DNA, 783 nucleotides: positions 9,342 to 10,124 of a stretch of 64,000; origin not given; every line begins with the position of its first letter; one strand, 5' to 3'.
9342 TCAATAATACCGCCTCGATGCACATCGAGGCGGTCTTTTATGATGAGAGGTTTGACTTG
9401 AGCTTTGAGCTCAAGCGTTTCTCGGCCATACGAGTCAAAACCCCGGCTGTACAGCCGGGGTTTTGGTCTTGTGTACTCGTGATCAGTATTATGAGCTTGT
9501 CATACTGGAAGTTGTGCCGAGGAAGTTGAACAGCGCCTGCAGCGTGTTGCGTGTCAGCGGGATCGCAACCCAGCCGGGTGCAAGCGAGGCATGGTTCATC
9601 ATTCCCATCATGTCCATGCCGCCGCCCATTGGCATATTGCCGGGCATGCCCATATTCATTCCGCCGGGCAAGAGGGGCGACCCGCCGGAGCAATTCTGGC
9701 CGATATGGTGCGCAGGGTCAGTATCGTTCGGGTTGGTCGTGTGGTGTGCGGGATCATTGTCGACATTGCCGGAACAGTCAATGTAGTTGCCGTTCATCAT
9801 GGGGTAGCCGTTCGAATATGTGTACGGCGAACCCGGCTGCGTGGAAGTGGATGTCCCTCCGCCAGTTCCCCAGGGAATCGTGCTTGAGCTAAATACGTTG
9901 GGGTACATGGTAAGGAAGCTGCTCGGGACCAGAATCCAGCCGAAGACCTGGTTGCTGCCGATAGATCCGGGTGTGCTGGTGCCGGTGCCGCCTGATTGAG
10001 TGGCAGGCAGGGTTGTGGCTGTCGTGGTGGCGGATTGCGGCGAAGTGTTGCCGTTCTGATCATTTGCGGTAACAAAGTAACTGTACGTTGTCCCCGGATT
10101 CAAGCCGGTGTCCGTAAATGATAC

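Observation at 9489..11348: Secreted cupredoxin-FN3 protein with His-rich and Met-rich (MGM...MDMMGMM) C-terminal tail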

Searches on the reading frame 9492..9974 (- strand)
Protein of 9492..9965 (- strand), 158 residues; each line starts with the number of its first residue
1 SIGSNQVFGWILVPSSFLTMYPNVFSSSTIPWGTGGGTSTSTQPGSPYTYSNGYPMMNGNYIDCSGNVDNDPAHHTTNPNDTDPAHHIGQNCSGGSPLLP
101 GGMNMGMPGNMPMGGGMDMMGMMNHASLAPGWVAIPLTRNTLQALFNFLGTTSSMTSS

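Call 13: find_homologous_proteins(query=window:9492-9965:-, max_evalue=0.01)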
Query seq(158 aa) (158 aa): 1 proteins with E <= 0.01 among 17 candidates.
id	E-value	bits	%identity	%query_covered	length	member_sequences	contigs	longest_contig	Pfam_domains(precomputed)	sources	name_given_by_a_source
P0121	1.2e-22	98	41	94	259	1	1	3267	-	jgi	jgi:hypothetical protein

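Call 17: find_related_loci(query=A1, collection=genome_contigs, flank=10000)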
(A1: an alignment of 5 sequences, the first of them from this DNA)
Query A1 (158 aa) in genome_contigs; peptide patterns used: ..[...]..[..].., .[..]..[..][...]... (x = any residue, [..] = any of these).
92 stretches matched a pattern; 6 encode a relative of the query (tblastn E <= 1e-3); 6 distinct loci.
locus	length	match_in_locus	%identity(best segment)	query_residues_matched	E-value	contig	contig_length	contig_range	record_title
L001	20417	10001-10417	48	7-152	5e-32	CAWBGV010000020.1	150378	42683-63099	MAG: Candidatus Doudnabacteria bacterium isolate MFD04780.bin.2.152 genome assembly, contig: contig_22460, whole genome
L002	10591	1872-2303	46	6-149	2e-31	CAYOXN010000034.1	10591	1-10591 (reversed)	MAG TPA_asm: uncultured Candidatus Saccharibacteria bacterium isolate SRP286056_co1_736 genome assembly, contig: NODE_80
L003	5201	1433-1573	81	50-96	6e-25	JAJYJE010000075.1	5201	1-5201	MAG: bacterium isolate DBS2-1.bin146 NODE_33098_length_5201_cov_1.011037, whole genome shotgun sequence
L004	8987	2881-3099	50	25-104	2e-24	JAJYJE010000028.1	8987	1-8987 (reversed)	MAG: bacterium isolate DBS2-1.bin146 NODE_15244_length_8987_cov_1.036117, whole genome shotgun sequence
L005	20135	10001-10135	69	52-96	3e-20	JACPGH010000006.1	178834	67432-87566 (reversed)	MAG: Candidatus Kaiserbacteria bacterium isolate NC_groundwater_382_Ag_B-0.1um_55_18 GD18-4_B1_scaffold_1338787, whole g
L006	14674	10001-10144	69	49-96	4e-20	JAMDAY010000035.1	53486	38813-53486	MAG: Patescibacteria group bacterium isolate FK_Sedi_B_Bin.235 NODE_1520_length_53486_cov_41.44, whole genome shotgun se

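Call 21: search_protein_families(library=pfam, proteins=[L003:2-1591:+, L004:2629-4449:+, L005:8408-10564:+, L006:8009-10162:+, L001:8975-10438:+, L002:1263-2306:+], max_evalue=0.01)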
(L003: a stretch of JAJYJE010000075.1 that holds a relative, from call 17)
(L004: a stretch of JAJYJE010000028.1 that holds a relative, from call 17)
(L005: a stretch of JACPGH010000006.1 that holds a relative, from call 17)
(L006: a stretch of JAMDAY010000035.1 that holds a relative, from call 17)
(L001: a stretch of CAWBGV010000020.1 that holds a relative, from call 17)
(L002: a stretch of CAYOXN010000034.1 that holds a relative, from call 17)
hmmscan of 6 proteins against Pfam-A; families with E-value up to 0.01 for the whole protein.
L003:2-1591:+ (529 aa): 8 families
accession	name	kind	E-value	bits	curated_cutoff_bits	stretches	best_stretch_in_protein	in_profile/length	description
PF22612.2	GH113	-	9.4e-32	111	27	1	8-203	103-271/289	Glycoside Hydrolase Family 113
PF14524.12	Wzt_C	-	6.7e-10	39.5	30.4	2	261-353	30-132/143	Wzt C-terminal domain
PF12690.13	BsuPI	-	6.9e-09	36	22.9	1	275-329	34-94/101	Intracellular proteinase inhibitor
PF07705.17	CARDB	-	1e-06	29.3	22.7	1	366-450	9-89/101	CARDB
PF17957.7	Big_7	-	2.9e-06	28.3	24.1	1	363-442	5-70/70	Bacterial Ig domain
PF13584.12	BatD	-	5.4e-05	24.2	24.1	1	366-441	2-72/92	BatD DUF11 like domain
PF11797.14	WxLIP_HBD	-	0.00066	20.1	28.9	0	266-332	44-114/138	WxL Interacting Protein, host binding domain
PF01835.25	MG2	-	0.0041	17.9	32.8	0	261-329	13-80/96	MG2 domain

L004:2629-4449:+ (606 aa): 1 family
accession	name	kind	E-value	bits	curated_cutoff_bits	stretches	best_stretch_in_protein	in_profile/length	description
PF01341.22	Glyco_hydro_6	-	1.4e-64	219.3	27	1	342-586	11-300/305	Glycosyl hydrolases family 6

L005:8408-10564:+ (718 aa): 2 families
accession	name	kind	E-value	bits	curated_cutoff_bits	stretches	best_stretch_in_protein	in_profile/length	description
PF22612.2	GH113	-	8.9e-45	153.7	27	1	46-334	10-286/289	Glycoside Hydrolase Family 113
PF07705.17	CARDB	-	9.6e-07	29.4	22.7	1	389-466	9-83/101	CARDB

L006:8009-10162:+ (717 aa): 3 families
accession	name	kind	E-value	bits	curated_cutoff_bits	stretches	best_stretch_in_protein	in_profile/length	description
PF22612.2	GH113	-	2.4e-59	201.5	27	1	52-340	8-285/289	Glycoside Hydrolase Family 113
PF07691.17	PA14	-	2.5e-40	138.1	24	2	522-642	6-137/147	PA14 domain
PF17996.7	CE2_N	-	0.00044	20.7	27.9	0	567-625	37-82/108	Carbohydrate esterase 2 N-terminal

L001:8975-10438:+ (487 aa): 3 families
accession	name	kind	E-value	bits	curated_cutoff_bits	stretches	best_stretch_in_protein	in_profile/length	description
PF00041.27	fn3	-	8.1e-20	71.3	25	2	229-309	2-82/84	Fibronectin type III domain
PF25788.1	Ig_Rha78A_N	-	6.8e-07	30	27.4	0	160-191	69-100/105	Rha78A-like, N-terminal immunoglobulin domain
PF18370.7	RGI_lyase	-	5.6e-05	23.9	27.8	0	119-175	15-71/86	Rhamnogalacturonan I lyases beta-sheet domain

L002:1263-2306:+ (347 aa): 0 families

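Call 22: search_protein_representatives(alignment_id=A1)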
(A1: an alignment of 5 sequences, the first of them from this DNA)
Query: 5 sequences, 147 profile positions. Proteins with E-value up to 0.001 (for the whole library): 35; up to 1e-10: 31; up to 1e-30: 23. The best 35 are listed.
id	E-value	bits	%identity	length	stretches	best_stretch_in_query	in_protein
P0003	1.1e-64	232.7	-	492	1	4-147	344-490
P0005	9.0e-64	229.8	-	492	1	3-146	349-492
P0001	5.3e-63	227.3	-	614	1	2-146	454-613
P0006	6.5e-58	210.8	-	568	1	4-146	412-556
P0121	1.4e-52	193.5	-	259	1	2-138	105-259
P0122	2.6e-48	179.7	-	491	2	38-90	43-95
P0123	1.9e-47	176.9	-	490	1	4-141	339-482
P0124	1.4e-44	167.5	-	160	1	2-136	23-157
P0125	2.2e-44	166.9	-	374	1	5-140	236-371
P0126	3.0e-44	166.5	-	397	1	3-138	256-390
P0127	7.4e-43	162.0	-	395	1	4-137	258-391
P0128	3.6e-40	153.3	-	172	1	4-137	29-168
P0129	2.8e-38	147.2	-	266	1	5-142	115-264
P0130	3.9e-38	146.7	-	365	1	4-137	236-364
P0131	5.8e-35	136.4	-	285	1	5-135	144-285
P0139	1.2e-32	128.9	-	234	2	32-113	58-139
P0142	2.5e-26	108.4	-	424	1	9-139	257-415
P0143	1.3e-24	102.8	-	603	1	36-97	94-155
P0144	7.2e-23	97.1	-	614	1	2-138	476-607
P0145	1.0e-22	96.6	-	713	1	34-89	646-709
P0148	1.7e-09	53.8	-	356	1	7-140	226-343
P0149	2.7e-07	46.6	-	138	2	60-85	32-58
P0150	2.7e-06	43.4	-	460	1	49-88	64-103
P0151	6.1e-06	42.2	-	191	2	57-79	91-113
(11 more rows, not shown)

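Call 31: search_solved_structures(query=A2, max_evalue=10, show_alignments=2)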
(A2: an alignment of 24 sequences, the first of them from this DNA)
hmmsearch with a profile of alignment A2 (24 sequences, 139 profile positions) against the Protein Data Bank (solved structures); distinct sequences matched with E-value up to 10: 1.
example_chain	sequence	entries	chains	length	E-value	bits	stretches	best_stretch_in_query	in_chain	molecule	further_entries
1of5_A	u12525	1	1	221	3.1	10.8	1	86-128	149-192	MRNA EXPORT FACTOR MEX67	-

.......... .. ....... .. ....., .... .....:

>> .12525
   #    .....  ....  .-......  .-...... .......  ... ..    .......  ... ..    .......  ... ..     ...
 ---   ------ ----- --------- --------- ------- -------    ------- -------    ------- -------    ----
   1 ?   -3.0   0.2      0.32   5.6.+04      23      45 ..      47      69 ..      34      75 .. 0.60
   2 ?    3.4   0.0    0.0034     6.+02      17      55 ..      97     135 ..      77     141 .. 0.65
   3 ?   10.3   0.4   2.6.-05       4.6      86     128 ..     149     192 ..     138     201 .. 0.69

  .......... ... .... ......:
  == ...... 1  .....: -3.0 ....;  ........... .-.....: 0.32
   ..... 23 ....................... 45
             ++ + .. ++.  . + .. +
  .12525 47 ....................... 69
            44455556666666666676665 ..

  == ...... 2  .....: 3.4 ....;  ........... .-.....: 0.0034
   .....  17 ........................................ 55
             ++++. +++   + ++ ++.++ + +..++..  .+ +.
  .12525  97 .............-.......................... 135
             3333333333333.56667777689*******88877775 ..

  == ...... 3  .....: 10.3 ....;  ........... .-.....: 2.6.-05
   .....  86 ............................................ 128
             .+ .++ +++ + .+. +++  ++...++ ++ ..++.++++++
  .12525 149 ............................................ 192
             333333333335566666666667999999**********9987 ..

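Call 32: predict_structure(alignment_id=A2)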
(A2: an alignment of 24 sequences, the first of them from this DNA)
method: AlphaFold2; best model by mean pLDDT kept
length: 161 residues; sequences in the alignment: 24
mean_pLDDT: 63.9   pTM: 0.38
mean pLDDT of the five models: 63.9, 63.4, 61.9, 60.0, 59.3
residues with pLDDT >= 90: 2; 70-90: 69; 50-70: 45; < 50: 45
segments of 3 or more residues with pLDDT < 50: 32-47, 105-114, 116-130
pLDDT, mean of each block of 10 residues (from residue 1): 75 86 72 41 48 77 77 68 62 53 48 44 40 76 87 69 50
secondary structure, 60 per line:
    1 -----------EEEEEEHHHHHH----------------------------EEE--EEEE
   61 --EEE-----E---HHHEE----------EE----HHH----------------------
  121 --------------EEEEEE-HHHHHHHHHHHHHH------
elements in order: E12-17 H18-23 E52-54 E57-60 E63-65 E135-140 H142-155

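Call 49: list_cluster_members(proteins=[P0149, P0151, P0122, P0143, P0145, P0150, P0144, P0148, P0129, P0123])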
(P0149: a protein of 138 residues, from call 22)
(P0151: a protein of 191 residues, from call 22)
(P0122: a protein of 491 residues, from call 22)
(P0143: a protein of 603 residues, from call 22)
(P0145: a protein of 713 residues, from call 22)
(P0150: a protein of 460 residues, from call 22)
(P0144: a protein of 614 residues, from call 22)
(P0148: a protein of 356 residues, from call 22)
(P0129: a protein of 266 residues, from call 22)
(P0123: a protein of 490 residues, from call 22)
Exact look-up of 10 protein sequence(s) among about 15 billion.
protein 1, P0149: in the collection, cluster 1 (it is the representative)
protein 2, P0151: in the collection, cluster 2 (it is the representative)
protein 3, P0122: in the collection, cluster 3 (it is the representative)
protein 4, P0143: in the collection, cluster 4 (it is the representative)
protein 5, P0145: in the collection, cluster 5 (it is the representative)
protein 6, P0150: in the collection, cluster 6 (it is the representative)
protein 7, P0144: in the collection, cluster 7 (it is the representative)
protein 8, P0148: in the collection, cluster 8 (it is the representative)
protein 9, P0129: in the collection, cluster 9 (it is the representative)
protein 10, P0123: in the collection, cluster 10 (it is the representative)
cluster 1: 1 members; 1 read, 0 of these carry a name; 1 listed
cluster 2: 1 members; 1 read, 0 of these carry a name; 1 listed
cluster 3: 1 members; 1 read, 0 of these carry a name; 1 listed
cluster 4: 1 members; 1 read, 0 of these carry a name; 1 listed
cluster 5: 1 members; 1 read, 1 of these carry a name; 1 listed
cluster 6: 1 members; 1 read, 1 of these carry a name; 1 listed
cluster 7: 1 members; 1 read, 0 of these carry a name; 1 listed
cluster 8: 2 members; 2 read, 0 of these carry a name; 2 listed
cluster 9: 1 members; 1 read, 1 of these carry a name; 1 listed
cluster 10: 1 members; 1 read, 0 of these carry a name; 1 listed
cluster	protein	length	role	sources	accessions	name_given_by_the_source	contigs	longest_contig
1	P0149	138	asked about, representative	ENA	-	-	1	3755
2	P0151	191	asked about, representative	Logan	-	-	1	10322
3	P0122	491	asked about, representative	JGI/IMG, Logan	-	-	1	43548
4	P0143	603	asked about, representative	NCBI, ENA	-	-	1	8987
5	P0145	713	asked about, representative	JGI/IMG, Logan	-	hypothetical protein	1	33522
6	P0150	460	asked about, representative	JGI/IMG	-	endoglucanase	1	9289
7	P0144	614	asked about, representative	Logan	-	-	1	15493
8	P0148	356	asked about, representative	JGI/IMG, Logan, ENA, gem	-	-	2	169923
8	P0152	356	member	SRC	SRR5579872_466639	-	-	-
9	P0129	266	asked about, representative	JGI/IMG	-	hypothetical protein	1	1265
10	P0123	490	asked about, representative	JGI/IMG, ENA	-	-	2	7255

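Call 69: search_protein_families(library=pfam, proteins=[L001:5975-6952:+, L001:6966-7601:+, L001:8001-8798:+, L001:10554-10856:+, L001:11081-11596:+, L001:11660-12040:+, L001:12046-12939:+, L002:2798-3184:+, L002:3426-3827:-, L002:4503-5057:-], max_evalue=0.0001)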
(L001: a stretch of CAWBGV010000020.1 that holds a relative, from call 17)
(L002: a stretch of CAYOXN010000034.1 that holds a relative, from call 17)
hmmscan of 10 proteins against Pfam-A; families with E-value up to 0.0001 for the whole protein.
L001:5975-6952:+ (325 aa): 1 family
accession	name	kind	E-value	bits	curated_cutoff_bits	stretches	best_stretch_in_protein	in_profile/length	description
PF00248.27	Aldo_ket_red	-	1.2e-83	281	24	1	14-306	1-289/291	Aldo/keto reductase family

L001:6966-7601:+ (211 aa): 3 families
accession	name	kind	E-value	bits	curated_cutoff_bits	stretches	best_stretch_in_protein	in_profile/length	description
PF03807.23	F420_oxidored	-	8.3e-18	65.2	21.6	1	3-91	1-93/94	NADP oxidoreductase coenzyme F420-dependent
PF03446.21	NAD_binding_2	-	9.5e-09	35.9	21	1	3-97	1-100/161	NAD binding domain of 6-phosphogluconate dehydrogenase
PF07991.19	KARI_N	-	1.6e-06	28.3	20.6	1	3-89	6-93/165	Acetohydroxy acid isomeroreductase, NADPH-binding domain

L001:8001-8798:+ (265 aa): 0 families

L001:10554-10856:+ (100 aa): 0 families

L001:11081-11596:+ (171 aa): 1 family
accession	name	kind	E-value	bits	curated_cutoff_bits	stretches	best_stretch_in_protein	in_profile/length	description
PF03703.20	bPH_2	-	2.9e-05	24.7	22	1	79-151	8-78/78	Bacterial PH domain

L001:11660-12040:+ (126 aa): 1 family
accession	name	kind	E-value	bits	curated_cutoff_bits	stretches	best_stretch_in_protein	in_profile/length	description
PF04977.20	DivIC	-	4.2e-10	39.7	28.9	1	18-93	2-77/80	Septum formation initiator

L001:12046-12939:+ (297 aa): 4 families
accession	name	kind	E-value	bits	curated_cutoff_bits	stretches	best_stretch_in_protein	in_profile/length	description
PF13624.11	SurA_N_3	-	7.7e-13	49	27.2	1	11-152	12-152/162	SurA-like N-terminal domain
PF13616.12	Rotamase_3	-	9e-11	42.8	22.5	1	174-254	34-115/116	PPIC-type PPIASE domain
PF00639.27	Rotamase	-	1.7e-10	42.2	21.7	1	174-251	16-95/97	PPIC-type PPIASE domain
PF13623.11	SurA_N_2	-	1e-08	35.6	28.5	1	21-129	14-122/145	SurA-like N-terminal domain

L002:2798-3184:+ (128 aa): 1 family
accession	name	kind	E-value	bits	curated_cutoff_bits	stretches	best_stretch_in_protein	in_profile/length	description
PF06803.17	DUF1232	-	1.2e-12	47.8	23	1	32-67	1-36/37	Protein of unknown function (DUF1232)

L002:3426-3827:- (133 aa): 0 families

L002:4503-5057:- (184 aa): 1 family
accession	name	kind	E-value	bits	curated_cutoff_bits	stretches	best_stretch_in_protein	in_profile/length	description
PF13091.12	PLDc_2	-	5.9e-22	78.4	27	1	51-175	1-131/132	PLD-like domain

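Call 70: search_protein_families(library=pfam, proteins=[P0122, P0127, P0139, P0142, P0144, P0145, P0148, P0150, P0130, P0151], max_evalue=0.001)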
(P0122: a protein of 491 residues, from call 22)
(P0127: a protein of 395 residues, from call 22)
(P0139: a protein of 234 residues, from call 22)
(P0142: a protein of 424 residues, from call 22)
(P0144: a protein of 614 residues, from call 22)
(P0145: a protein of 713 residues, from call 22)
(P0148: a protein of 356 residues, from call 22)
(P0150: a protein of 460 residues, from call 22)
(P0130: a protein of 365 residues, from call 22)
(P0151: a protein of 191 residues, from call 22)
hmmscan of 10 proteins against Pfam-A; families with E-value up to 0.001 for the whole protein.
P0122 (491 aa): 2 families
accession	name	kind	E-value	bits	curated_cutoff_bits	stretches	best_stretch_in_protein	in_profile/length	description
PF01341.22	Glyco_hydro_6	-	3.1e-65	221.4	27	1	224-471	6-300/305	Glycosyl hydrolases family 6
PF11162.13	DUF2946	-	0.00049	21.3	23.7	0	62-125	36-106/117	Protein of unknown function (DUF2946)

P0127 (395 aa): 0 families

P0139 (234 aa): 0 families

P0142 (424 aa): 0 families

P0144 (614 aa): 5 families
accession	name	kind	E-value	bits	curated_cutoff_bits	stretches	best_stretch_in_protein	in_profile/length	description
PF00041.27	fn3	-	4.3e-16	59.3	25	1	152-226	2-73/84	Fibronectin type III domain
PF18370.7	RGI_lyase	-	5e-12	46.4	27.8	0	166-217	19-68/86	Rhamnogalacturonan I lyases beta-sheet domain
PF25523.1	Ig_RIMBP2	-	2.1e-06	28.1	27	0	262-303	5-52/105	RIMBP2-like, immunoglobulin-like domain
PF00127.26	Copper-bind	-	3.2e-06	27.9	21.2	1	57-140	5-98/99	Copper binding proteins, plastocyanin/azurin family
PF13473.12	Cupredoxin_1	-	1.3e-05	25.6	27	1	46-128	12-97/104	Cupredoxin-like domain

P0145 (713 aa): 4 families
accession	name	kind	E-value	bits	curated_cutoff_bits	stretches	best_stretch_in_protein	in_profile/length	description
PF22612.2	GH113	-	4.3e-55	187.6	27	1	46-336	10-285/289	Glycoside Hydrolase Family 113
PF07691.17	PA14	-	3.3e-45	153.9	24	2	379-505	5-143/147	PA14 domain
PF13547.12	GTA_TIM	-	6.4e-07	29.4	27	1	139-233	3-112/299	GTA TIM-barrel-like domain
PF17996.7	CE2_N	-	9.6e-07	29.3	27.9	0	573-633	37-93/108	Carbohydrate esterase 2 N-terminal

P0148 (356 aa): 2 families
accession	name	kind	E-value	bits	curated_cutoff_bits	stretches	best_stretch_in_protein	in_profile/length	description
PF00127.26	Copper-bind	-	8.1e-07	29.8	21.2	1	46-124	10-98/99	Copper binding proteins, plastocyanin/azurin family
PF13473.12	Cupredoxin_1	-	9.4e-07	29.3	27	1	29-112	11-97/104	Cupredoxin-like domain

P0150 (460 aa): 1 family
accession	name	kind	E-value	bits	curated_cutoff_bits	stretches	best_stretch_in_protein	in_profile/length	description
PF01341.22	Glyco_hydro_6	-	4.1e-65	221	27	1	197-440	11-299/305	Glycosyl hydrolases family 6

P0130 (365 aa): 1 family
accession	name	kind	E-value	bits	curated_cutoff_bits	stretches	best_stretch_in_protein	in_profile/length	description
PF00041.27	fn3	-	3e-07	31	25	1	123-199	2-75/84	Fibronectin type III domain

P0151 (191 aa): 0 families
